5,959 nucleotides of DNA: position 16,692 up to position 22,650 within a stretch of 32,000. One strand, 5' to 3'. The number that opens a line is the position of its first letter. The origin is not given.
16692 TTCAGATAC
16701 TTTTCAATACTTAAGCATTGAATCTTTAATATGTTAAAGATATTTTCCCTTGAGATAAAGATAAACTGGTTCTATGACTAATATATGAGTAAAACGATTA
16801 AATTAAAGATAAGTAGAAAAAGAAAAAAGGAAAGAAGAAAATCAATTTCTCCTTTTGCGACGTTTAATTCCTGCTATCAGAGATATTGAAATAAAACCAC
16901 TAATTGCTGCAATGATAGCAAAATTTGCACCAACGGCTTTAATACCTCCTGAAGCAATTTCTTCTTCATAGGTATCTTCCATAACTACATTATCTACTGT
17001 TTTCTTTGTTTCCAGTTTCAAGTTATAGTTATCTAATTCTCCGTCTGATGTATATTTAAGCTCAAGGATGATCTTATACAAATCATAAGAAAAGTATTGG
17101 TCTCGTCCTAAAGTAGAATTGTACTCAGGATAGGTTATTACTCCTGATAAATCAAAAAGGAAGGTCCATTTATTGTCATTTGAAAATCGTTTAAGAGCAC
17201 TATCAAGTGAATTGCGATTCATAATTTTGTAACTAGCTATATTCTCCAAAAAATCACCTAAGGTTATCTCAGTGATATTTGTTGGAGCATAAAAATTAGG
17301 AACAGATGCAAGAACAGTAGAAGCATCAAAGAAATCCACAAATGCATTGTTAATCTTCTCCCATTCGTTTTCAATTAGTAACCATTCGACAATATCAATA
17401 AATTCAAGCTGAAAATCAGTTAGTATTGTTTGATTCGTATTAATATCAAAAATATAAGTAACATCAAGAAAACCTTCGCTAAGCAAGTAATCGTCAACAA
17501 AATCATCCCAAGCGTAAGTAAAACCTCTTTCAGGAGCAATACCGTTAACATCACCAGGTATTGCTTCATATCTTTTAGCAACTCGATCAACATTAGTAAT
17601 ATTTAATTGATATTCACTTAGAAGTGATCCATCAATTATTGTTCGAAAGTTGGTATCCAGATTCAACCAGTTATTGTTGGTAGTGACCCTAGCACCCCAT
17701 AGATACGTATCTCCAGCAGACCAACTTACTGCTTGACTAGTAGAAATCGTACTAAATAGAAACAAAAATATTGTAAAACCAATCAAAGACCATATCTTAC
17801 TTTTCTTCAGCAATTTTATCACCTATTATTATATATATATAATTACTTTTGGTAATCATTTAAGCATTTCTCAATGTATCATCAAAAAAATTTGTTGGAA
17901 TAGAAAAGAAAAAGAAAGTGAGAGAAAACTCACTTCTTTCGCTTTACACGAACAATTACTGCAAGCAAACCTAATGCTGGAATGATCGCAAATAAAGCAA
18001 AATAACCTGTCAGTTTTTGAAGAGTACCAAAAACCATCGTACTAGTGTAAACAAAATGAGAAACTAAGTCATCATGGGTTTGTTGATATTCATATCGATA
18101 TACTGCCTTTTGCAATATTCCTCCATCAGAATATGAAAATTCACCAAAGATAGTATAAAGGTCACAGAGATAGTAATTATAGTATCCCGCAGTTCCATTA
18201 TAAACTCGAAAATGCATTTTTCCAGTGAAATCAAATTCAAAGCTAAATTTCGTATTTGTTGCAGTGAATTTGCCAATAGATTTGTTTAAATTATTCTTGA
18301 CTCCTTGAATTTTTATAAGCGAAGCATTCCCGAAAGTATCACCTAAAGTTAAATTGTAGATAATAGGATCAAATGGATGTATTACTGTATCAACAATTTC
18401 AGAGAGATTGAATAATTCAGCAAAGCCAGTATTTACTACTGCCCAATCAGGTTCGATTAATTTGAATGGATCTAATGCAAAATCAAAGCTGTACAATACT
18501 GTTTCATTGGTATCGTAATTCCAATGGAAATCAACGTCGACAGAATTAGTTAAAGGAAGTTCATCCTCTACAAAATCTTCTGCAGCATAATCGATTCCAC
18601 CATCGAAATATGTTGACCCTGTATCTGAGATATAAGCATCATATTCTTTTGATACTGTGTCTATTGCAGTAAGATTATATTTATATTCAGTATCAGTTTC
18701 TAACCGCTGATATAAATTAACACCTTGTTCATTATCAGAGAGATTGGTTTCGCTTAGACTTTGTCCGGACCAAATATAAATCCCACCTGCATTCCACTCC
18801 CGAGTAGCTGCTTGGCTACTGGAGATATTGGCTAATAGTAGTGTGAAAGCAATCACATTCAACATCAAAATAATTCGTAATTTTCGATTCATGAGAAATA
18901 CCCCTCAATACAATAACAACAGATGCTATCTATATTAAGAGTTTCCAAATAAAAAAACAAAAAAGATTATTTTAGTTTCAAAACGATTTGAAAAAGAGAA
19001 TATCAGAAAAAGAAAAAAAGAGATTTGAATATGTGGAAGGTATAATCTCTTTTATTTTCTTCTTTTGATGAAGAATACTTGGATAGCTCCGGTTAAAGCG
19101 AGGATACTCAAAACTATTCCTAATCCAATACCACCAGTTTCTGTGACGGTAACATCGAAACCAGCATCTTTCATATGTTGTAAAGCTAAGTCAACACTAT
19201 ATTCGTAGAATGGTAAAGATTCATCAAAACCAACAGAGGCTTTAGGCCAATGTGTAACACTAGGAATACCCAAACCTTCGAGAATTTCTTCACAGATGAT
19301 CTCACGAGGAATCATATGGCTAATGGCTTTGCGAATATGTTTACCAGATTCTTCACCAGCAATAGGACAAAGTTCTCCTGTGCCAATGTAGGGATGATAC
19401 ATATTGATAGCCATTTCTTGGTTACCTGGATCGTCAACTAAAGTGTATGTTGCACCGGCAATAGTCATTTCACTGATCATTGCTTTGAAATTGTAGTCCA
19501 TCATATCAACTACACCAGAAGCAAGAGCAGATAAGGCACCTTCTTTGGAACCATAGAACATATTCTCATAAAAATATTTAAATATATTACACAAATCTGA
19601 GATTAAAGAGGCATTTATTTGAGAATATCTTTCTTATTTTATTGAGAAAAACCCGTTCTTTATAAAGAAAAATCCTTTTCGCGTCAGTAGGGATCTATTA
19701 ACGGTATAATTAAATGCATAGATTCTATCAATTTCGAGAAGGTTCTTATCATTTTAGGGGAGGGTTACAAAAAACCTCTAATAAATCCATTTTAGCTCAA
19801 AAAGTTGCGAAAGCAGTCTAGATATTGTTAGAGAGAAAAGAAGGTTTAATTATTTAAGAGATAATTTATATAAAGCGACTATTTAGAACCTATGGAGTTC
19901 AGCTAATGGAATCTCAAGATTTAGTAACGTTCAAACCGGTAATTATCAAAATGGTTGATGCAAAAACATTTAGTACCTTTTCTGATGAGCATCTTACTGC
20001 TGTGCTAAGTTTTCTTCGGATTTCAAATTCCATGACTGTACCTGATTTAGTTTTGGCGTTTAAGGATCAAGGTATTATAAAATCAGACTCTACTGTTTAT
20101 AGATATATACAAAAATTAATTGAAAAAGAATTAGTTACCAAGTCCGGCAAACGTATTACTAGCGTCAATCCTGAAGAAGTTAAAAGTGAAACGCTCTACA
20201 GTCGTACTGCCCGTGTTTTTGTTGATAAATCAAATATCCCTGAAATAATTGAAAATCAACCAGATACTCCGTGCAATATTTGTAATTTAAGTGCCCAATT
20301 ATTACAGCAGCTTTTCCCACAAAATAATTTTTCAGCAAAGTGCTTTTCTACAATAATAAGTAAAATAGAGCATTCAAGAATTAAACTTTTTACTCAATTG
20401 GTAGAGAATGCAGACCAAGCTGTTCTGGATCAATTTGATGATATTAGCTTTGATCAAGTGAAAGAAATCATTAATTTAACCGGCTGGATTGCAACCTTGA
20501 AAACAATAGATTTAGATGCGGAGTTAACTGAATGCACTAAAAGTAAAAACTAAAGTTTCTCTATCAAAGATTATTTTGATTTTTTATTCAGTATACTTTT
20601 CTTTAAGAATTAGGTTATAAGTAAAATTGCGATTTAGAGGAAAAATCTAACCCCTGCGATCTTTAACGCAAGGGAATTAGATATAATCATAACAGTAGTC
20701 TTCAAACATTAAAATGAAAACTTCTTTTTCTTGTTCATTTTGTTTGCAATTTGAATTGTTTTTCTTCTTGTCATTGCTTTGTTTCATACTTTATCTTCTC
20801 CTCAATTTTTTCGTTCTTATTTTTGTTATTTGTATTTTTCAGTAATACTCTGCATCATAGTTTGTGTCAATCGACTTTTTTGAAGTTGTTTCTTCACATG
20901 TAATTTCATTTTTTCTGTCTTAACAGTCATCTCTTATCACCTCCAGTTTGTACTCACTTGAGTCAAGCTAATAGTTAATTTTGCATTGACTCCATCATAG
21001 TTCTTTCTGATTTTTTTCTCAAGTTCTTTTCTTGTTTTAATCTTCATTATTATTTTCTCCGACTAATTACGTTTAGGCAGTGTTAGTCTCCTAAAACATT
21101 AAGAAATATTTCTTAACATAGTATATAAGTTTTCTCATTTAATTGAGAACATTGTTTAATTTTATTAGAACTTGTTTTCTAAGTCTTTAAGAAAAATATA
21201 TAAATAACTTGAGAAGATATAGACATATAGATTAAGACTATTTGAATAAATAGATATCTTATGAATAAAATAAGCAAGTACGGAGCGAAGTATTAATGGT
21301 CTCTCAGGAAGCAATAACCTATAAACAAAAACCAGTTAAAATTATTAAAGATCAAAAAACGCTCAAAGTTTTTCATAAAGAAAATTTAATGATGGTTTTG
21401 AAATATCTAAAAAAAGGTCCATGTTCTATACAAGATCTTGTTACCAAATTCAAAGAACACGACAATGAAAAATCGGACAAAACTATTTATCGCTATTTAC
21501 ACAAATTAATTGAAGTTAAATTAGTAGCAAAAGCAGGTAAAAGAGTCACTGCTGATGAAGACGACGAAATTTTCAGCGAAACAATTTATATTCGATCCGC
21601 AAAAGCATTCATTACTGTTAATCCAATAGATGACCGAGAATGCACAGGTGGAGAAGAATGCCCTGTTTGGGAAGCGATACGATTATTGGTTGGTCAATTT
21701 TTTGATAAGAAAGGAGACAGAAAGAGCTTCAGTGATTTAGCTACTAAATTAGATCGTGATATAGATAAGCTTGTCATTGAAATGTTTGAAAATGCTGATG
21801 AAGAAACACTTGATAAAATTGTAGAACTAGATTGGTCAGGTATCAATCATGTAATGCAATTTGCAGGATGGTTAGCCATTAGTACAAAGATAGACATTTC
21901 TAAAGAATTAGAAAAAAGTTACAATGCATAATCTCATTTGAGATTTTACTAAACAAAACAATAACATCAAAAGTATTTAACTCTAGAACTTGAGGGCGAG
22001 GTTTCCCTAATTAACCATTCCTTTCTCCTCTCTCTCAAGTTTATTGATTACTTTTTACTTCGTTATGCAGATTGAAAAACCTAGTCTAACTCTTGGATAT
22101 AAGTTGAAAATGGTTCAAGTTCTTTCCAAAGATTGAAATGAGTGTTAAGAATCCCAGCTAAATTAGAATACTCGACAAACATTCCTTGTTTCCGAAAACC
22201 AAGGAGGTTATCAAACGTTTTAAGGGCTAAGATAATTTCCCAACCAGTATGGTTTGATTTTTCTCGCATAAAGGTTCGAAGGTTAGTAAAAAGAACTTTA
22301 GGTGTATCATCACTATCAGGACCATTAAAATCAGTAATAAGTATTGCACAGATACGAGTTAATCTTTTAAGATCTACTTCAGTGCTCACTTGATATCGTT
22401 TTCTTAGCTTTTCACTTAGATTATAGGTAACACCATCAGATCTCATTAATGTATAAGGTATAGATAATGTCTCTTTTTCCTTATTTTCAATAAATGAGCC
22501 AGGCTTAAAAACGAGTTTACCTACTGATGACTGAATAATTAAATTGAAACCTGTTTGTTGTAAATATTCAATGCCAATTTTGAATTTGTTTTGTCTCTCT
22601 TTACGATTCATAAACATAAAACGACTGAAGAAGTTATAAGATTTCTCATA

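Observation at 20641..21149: Unannotated three-micropeptide operon (36, 34, 36 aa) with its own promoter and terminator, between two paralogous regulators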

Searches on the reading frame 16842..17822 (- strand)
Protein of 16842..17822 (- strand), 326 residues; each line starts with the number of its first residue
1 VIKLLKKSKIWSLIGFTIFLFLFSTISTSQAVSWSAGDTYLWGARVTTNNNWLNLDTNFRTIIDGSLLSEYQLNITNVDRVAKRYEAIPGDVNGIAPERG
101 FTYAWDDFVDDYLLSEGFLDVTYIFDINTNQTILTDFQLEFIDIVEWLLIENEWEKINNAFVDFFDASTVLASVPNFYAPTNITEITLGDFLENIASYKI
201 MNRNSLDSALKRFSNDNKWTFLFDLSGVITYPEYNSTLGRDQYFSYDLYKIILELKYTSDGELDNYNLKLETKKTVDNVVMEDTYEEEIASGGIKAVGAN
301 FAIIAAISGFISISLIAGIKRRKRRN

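Call 17: search_protein_families(library=pfam, proteins=[window:16842-17822:-], max_evalue=0.01)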
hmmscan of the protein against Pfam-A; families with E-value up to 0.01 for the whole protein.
window:16842-17822:- (326 aa): 0 families

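Call 57: search_protein_families(library=pfam, proteins=[window:16842-17822:-], max_evalue=1)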
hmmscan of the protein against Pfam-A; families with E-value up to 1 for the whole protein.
window:16842-17822:- (326 aa): 1 family
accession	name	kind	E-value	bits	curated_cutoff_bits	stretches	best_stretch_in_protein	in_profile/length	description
PF12944.13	HAV_VP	-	0.18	12.2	24.5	0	195-263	26-95/169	Hepatitis A virus viral protein VP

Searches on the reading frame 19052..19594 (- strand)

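Call 17: search_protein_families(library=pfam, proteins=[window:19052-19594:-], max_evalue=0.01)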
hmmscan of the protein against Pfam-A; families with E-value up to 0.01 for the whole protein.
window:19052-19594:- (180 aa): 1 family
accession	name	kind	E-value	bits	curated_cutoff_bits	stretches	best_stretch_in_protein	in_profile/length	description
PF00496.27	SBP_bac_5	-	1.7e-08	34.5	32.4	1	17-148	159-280/368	Bacterial extracellular solute-binding proteins, family 5 Middle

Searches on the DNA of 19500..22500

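Call 5: search_rna_families(source=window, start=19500, end=22500, threshold=evalue, max_evalue=1)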
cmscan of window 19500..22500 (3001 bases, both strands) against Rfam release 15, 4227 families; matches with E-value up to 1: 2.
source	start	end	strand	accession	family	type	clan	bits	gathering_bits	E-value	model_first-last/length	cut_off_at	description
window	22369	22444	-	RF00344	snoZ267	Gene; snRNA; snoRNA; CD-box;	-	25.6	43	0.066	1-73/73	no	Small nucleolar RNA Z267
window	22443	22497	+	RF00681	mir-198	Gene; miRNA;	-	21.8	70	0.44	1-62/62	no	mir-198 microRNA precursor family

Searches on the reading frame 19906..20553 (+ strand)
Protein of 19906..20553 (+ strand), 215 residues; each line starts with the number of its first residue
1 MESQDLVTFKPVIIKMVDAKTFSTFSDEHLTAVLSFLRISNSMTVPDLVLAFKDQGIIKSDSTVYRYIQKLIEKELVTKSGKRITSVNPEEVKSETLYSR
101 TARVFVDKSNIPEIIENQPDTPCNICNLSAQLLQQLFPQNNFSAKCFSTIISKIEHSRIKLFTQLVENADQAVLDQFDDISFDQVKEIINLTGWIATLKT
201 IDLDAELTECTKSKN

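Call 17: search_protein_families(library=pfam, proteins=[window:19906-20553:+], max_evalue=0.01)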
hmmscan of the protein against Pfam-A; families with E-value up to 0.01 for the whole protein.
window:19906-20553:+ (215 aa): 0 families

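Call 91: search_protein_families(library=ncbifam, proteins=[window:19906-20550:+], max_evalue=1)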
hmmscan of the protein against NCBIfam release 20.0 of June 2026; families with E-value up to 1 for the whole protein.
window:19906-20550:+ (215 aa): 1 family
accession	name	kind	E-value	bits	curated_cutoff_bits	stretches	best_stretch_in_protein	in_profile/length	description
TIGR01884.1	cas_HTH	subfamily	0.053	12.9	60.2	1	59-87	168-196/202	CRISPR-associated CARF protein Csa3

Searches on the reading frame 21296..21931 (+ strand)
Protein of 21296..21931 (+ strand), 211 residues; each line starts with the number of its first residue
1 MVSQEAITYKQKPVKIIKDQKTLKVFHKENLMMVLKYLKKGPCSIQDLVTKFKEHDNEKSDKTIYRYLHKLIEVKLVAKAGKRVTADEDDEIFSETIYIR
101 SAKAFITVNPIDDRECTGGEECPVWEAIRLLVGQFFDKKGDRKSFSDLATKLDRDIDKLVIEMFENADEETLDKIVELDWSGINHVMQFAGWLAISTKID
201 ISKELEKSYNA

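Call 17: search_protein_families(library=pfam, proteins=[window:21296-21931:+], max_evalue=0.01)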
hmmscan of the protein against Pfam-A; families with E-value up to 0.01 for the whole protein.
window:21296-21931:+ (211 aa): 1 family
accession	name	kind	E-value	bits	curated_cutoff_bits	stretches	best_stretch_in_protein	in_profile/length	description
PF01475.25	FUR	-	0.005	17.4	23.1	1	30-80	12-62/121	Ferric uptake regulator family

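Call 22: find_related_loci(query=window:21296-21931:+, collection=genome_contigs, flank=2500)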
Query window:21296-21931:+ (211 aa) in genome_contigs; peptide patterns used: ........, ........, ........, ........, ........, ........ (x = any residue, [..] = any of these).
40 stretches matched a pattern; 2 encode a relative of the query (tblastn E <= 1e-3); 2 distinct loci.
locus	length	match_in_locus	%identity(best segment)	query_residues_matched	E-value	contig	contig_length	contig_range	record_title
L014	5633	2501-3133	89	1-211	4e-129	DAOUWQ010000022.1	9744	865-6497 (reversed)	MAG TPA_asm: Candidatus Heimdallarchaeota archaeon isolate CSMAG_879 CSMAG_879_k127_3980674_length_9744_cov_8.9917, whol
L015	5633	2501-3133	86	1-211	2e-125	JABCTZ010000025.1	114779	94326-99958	MAG: Candidatus Heimdallarchaeota archaeon isolate HM7_B34 k127_1567453, whole genome shotgun sequence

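Call 91: search_protein_families(library=ncbifam, proteins=[window:21296-21928:+], max_evalue=1)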
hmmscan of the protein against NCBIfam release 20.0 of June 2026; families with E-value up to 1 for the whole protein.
window:21296-21928:+ (211 aa): 1 family
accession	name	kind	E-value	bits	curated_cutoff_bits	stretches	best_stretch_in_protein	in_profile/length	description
TIGR01884.1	cas_HTH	subfamily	0.002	17.5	60.2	1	22-83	135-192/202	CRISPR-associated CARF protein Csa3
